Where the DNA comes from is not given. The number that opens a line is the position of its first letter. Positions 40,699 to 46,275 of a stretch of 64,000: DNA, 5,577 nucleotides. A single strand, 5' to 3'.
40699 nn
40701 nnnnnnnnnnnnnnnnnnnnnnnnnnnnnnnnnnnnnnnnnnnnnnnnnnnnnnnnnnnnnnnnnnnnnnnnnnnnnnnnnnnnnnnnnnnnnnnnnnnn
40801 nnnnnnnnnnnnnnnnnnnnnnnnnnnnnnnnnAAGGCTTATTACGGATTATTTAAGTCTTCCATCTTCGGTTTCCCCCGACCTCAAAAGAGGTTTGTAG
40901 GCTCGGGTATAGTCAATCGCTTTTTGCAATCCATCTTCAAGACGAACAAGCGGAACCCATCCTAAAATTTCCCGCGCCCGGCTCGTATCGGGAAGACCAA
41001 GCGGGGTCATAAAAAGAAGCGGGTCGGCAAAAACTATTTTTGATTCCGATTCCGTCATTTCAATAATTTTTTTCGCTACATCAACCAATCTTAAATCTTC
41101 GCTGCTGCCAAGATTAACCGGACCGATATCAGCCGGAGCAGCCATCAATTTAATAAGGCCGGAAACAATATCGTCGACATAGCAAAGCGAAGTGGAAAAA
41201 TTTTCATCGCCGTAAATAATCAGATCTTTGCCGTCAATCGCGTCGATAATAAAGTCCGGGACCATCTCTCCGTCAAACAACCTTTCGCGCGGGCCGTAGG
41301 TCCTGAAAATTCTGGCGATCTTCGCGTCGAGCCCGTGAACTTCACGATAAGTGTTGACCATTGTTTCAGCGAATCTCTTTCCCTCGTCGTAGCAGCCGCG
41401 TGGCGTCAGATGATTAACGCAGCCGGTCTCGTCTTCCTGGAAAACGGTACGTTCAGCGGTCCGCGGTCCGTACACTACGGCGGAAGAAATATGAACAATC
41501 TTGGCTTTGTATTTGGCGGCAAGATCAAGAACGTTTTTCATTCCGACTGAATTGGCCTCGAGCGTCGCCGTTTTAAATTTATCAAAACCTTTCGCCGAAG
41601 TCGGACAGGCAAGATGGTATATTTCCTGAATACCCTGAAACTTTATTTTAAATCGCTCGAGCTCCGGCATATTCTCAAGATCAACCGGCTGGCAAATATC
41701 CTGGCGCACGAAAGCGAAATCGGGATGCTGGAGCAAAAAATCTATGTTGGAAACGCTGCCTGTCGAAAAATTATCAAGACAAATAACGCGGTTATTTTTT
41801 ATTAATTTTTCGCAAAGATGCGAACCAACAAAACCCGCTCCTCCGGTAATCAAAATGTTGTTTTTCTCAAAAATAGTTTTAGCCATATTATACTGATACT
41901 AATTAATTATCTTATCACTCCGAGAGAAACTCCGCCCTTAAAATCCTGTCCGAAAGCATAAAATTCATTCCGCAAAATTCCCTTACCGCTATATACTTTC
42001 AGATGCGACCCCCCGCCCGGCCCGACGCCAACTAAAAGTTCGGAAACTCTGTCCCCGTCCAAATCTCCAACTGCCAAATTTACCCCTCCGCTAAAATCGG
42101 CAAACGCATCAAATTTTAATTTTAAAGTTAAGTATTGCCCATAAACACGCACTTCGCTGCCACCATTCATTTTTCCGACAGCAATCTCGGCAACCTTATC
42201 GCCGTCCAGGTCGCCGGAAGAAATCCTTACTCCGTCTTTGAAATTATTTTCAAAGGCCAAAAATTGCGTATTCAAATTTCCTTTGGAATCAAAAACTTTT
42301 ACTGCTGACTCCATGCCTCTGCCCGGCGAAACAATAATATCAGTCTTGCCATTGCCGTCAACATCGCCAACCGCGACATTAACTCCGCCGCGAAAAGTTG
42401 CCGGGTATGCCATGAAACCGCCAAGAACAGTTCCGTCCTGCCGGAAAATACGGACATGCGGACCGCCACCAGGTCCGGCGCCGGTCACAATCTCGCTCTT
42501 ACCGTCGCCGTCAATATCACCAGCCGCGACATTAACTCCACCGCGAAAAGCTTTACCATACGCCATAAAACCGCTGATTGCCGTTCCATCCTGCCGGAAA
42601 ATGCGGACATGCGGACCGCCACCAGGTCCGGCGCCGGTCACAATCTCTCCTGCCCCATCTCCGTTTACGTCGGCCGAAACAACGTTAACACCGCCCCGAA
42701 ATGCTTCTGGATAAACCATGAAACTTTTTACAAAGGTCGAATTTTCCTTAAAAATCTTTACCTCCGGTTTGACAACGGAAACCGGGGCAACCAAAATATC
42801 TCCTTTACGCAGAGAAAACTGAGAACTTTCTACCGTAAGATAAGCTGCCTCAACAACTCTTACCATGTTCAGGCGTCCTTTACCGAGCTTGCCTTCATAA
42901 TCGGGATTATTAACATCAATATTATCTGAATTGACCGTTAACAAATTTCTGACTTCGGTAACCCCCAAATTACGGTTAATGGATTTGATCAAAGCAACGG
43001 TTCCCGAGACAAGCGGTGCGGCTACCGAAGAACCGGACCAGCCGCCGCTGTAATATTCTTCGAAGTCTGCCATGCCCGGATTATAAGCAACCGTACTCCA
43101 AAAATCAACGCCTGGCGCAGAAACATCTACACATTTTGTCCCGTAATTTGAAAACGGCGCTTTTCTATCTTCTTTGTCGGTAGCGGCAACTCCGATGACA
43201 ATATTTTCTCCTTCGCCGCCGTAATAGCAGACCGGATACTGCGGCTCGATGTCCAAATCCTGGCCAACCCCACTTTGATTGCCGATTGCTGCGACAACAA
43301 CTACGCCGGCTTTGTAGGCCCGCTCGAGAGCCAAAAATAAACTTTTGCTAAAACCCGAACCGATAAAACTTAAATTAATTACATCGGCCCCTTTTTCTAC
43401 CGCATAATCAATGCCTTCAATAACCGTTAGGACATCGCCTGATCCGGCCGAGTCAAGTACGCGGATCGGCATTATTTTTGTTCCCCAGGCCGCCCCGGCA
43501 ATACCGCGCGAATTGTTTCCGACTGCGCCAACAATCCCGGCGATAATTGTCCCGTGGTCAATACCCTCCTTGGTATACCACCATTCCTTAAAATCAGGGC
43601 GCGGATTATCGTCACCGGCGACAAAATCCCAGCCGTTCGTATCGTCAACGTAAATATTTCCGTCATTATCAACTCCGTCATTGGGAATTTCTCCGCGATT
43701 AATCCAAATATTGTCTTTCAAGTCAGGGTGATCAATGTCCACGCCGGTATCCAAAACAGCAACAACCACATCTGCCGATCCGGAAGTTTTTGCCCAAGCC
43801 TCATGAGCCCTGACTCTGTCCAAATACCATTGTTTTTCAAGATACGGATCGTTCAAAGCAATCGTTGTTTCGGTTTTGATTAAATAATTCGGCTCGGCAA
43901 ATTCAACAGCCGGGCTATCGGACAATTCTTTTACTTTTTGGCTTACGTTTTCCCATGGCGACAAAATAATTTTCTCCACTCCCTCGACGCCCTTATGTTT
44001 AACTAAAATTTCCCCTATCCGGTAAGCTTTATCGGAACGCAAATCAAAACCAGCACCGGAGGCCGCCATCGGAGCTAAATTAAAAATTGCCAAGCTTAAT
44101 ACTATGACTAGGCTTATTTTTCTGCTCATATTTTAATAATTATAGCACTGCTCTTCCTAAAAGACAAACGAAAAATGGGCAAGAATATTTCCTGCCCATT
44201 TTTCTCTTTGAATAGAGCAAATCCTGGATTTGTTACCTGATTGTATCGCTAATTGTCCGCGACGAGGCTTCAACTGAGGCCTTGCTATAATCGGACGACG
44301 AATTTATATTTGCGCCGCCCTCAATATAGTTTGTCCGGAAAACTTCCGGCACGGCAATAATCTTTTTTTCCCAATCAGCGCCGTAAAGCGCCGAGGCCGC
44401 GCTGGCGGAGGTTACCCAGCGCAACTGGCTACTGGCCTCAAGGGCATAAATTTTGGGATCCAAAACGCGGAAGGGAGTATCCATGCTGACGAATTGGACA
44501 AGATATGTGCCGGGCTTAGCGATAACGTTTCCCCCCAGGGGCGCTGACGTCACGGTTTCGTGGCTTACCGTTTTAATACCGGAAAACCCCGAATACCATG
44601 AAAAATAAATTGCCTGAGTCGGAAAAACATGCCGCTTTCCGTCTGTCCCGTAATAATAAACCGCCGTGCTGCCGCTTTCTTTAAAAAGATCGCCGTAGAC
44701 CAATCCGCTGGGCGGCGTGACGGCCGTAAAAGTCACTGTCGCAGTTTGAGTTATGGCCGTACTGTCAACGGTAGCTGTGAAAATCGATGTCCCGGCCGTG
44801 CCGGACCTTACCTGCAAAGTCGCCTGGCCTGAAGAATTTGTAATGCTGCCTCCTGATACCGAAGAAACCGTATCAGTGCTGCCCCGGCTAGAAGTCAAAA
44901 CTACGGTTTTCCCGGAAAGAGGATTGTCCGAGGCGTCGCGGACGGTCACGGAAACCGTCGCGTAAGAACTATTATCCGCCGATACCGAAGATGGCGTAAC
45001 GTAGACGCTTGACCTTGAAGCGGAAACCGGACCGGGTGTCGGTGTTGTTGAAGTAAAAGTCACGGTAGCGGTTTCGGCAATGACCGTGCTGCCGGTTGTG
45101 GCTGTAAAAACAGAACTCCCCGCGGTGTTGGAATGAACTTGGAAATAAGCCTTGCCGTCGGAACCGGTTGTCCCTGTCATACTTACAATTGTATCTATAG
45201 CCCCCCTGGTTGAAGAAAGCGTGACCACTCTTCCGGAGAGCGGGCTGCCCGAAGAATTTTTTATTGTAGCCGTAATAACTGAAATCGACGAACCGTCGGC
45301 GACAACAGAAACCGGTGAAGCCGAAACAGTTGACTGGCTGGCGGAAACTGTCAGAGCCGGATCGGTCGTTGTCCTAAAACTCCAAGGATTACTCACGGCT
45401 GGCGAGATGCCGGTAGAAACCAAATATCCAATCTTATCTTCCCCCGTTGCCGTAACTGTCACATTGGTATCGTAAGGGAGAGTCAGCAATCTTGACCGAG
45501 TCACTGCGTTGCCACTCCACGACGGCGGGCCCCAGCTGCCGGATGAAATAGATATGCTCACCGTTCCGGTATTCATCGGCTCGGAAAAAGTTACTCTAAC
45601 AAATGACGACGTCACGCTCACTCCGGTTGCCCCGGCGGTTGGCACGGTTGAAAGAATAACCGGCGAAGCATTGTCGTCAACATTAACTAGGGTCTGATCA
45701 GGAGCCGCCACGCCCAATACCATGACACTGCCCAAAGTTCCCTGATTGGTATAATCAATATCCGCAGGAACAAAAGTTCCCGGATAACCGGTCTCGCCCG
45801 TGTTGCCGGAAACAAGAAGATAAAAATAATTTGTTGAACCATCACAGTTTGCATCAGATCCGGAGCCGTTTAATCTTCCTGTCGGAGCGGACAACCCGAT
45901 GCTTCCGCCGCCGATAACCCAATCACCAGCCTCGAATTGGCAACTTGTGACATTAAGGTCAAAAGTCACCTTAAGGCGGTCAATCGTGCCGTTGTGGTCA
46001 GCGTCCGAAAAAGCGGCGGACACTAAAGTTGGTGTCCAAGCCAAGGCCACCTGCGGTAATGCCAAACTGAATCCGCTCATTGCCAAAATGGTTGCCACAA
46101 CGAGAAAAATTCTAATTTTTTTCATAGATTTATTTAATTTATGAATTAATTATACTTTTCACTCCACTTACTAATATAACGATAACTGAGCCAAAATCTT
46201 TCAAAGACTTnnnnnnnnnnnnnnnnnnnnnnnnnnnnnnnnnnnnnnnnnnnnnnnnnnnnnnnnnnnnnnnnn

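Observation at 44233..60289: Five adjacent giant secreted proteins share a novel roughly 130-aa YYYG-DGKR-VFP module placed at either terminus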

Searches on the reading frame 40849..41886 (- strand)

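Call 16: search_protein_families(library=pfam, proteins=[window:40849-41886:-], max_evalue=0.001)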
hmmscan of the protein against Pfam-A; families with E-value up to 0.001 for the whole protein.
window:40849-41886:- (345 aa): 6 families
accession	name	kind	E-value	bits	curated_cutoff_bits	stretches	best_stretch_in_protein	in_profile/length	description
PF01370.27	Epimerase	-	5e-40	137.9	20.9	1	11-259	1-239/240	NAD dependent epimerase/dehydratase family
PF16363.11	GDP_Man_Dehyd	-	4.3e-36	125.5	27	1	12-322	1-331/332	GDP-mannose 4,6 dehydratase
PF01073.25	3Beta_HSD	-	3.9e-15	56.1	22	1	12-242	1-223/280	3-beta hydroxysteroid dehydrogenase/isomerase family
PF07993.18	NAD_binding_4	-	8.3e-14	51.8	20.1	1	85-193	88-204/258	Male sterility protein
PF04321.23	RmlD_sub_bind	-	1.2e-10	41.4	27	1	10-282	2-235/287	RmlD substrate binding domain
PF02719.21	Polysacc_synt_2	-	1.9e-06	27.7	20.2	1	11-135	1-128/293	Polysaccharide biosynthesis protein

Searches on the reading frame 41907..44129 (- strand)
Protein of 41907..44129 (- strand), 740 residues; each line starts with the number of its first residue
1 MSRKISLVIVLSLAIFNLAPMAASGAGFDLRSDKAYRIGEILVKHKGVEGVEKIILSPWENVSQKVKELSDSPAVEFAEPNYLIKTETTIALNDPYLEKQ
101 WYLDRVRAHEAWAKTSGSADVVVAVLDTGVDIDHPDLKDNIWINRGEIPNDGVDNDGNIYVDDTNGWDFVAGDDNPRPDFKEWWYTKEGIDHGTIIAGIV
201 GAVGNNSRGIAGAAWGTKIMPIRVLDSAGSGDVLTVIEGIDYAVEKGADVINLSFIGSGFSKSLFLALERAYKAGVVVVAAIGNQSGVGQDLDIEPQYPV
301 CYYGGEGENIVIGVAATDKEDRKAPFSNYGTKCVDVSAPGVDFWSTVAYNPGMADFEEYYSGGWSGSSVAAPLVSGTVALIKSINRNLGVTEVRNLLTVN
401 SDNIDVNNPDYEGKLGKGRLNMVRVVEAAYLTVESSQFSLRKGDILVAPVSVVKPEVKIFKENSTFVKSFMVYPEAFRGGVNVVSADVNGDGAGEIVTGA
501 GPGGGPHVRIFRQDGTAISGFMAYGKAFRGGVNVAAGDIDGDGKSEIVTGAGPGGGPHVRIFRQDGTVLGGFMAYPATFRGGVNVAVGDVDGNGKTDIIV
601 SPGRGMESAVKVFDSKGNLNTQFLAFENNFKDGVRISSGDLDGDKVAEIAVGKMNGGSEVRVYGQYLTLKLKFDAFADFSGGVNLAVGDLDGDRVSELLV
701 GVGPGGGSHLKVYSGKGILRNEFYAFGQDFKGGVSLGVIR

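Call 16: search_protein_families(library=pfam, proteins=[window:41907-44129:-], max_evalue=0.001)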
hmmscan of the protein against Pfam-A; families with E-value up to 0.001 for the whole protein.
window:41907-44129:- (740 aa): 3 families
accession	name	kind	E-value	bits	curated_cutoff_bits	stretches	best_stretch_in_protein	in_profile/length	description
PF00082.27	Peptidase_S8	-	2e-47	162.3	21.8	1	120-405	3-277/288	Subtilase family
PF01839.29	FG-GAP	-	1.2e-19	70.2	22.1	2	531-555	2-26/37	FG-GAP repeat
PF13517.12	FG-GAP_3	-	1.5e-15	57.9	26.9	2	538-600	1-61/61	FG-GAP-like repeat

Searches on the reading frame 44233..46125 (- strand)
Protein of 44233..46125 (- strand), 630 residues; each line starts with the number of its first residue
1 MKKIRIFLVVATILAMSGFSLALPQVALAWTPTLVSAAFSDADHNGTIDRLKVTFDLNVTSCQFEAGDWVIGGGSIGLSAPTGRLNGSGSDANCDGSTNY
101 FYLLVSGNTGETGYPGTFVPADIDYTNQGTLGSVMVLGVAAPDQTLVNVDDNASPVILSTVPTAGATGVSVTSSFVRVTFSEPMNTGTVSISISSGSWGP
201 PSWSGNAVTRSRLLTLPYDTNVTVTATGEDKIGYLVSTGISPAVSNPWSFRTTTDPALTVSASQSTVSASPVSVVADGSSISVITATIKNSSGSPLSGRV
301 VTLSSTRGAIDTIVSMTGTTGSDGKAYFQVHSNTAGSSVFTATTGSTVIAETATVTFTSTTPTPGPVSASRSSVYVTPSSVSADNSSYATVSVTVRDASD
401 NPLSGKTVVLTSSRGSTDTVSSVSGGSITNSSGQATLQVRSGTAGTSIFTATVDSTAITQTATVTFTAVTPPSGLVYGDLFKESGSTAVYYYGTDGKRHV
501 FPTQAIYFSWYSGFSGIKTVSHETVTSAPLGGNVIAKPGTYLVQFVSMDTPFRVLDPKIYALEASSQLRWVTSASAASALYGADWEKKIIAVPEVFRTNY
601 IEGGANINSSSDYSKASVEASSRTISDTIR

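Call 3: search_protein_families(library=pfam, proteins=[window:44233-46125:-], max_evalue=0.1)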
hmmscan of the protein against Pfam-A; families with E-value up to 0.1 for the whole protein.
window:44233-46125:- (630 aa): 4 families
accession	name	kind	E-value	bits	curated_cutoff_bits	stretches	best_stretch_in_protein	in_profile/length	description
PF02369.22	Big_1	-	9.8e-30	103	34.9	2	372-467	2-93/93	Bacterial Ig-like domain (group 1)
PF09134.16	Invasin_D3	-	3.7e-26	91.9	33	2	369-468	2-97/98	Invasin, domain 3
PF13205.12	Big_5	-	7.2e-08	33.5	23.6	1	151-252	1-105/105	Bacterial Ig-like domain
PF08400.16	phage_tail_N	-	0.031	14.7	26.6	0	391-446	5-60/134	Prophage tail fibre N-terminal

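Call 4: search_protein_families(library=ncbifam, proteins=[window:44233-46125:-], max_evalue=0.1)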
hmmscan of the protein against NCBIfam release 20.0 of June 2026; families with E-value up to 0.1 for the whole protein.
window:44233-46125:- (630 aa): 1 family
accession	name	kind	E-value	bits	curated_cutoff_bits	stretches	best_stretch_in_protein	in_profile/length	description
NF040978.1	Ve_IatC_Nterm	equivalog_domain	0.00019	19.2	2400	2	259-337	533-610/1065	inverse autotransporter adhesin IatC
